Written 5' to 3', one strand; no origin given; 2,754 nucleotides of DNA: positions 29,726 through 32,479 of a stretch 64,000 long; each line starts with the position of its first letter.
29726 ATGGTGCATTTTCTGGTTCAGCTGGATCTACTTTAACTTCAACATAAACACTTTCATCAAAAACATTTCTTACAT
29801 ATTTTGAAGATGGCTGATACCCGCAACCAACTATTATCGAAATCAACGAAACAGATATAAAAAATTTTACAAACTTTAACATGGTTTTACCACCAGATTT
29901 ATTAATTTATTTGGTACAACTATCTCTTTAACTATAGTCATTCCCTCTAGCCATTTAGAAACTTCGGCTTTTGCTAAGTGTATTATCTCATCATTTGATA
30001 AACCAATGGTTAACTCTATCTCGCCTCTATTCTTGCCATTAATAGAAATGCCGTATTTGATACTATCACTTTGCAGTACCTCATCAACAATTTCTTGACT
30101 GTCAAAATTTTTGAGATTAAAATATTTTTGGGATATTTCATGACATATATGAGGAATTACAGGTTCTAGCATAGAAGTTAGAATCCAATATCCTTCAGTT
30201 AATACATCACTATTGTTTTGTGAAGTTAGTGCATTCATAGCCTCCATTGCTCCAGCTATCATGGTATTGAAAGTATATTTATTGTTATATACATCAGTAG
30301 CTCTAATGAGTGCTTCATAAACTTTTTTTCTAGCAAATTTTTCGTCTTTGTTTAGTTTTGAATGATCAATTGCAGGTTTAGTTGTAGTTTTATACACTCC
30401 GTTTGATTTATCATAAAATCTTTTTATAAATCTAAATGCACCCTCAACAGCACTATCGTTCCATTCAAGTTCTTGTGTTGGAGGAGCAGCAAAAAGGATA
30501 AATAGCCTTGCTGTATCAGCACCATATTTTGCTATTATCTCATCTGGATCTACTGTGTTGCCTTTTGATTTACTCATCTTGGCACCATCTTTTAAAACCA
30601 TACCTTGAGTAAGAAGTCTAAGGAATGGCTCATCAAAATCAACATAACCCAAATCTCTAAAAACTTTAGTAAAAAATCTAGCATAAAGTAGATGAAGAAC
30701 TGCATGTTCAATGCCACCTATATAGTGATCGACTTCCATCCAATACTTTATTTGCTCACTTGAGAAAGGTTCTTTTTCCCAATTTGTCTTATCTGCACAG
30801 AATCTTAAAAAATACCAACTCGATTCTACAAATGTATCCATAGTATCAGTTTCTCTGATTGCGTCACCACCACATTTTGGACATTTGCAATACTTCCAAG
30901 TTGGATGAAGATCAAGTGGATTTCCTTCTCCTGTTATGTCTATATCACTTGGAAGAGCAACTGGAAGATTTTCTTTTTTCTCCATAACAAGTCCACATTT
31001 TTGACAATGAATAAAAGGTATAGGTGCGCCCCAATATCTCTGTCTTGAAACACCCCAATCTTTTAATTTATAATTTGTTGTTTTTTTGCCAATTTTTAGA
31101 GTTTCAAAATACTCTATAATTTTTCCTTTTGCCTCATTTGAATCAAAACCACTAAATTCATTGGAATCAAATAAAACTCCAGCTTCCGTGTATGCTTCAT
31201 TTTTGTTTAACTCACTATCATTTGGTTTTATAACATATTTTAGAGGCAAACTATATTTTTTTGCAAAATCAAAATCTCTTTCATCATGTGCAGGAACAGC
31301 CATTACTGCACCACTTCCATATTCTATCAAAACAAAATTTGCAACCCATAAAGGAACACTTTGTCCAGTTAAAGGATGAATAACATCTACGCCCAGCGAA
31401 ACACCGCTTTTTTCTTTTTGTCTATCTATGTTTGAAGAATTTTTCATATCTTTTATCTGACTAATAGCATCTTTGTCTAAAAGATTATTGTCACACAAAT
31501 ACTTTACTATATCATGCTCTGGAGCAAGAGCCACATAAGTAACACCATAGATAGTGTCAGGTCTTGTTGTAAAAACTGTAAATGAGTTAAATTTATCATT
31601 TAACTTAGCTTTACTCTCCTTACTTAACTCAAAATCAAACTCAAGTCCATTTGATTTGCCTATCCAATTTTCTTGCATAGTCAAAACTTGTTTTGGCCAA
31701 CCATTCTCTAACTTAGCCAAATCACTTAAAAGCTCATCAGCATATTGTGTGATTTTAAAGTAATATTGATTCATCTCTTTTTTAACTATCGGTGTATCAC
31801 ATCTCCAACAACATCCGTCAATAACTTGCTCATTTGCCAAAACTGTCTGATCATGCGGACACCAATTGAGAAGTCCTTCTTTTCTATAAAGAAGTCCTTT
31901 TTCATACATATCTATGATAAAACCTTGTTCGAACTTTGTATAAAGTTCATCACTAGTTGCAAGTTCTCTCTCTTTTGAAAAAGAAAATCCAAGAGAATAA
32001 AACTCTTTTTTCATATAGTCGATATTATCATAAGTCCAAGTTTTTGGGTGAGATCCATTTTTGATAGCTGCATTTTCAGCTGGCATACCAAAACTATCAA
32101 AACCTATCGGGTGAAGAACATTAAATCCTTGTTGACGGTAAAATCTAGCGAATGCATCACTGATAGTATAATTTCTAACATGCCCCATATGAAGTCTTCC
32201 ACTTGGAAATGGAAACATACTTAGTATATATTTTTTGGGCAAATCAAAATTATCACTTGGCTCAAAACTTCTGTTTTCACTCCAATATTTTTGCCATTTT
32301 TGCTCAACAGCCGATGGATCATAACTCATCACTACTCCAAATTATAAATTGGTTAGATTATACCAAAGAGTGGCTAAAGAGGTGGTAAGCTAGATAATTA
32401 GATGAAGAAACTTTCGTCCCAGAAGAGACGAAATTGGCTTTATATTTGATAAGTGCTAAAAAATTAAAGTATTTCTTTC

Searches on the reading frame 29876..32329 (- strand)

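Call 123: search_protein_families(library=pfam, proteins=[window:29876-32329:-], max_evalue=0.00001)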
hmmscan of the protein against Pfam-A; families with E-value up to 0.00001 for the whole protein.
window:29876-32329:- (817 aa): 5 families
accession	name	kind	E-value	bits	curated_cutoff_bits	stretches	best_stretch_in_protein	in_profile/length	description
PF13603.12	tRNA-synt_1_2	-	6e-66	221.9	25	1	220-408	1-184/185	Leucyl-tRNA synthetase, editing domain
PF00133.28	tRNA-synt_1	-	3.9e-43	148.2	22.7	2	422-623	228-413/414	tRNA synthetases class I (I, L, M and V)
PF09334.17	tRNA-synt_1g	-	3.8e-32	112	20.1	2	34-178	2-143/391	tRNA synthetases class I (M)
PF01406.26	tRNA-synt_1e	-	1.2e-06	28.6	27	0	572-630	241-298/301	tRNA synthetases class I (C) catalytic domain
PF08264.19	Anticodon_1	-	6.6e-06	26.5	25.1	0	666-774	4-139/148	Anticodon-binding domain of tRNA ligase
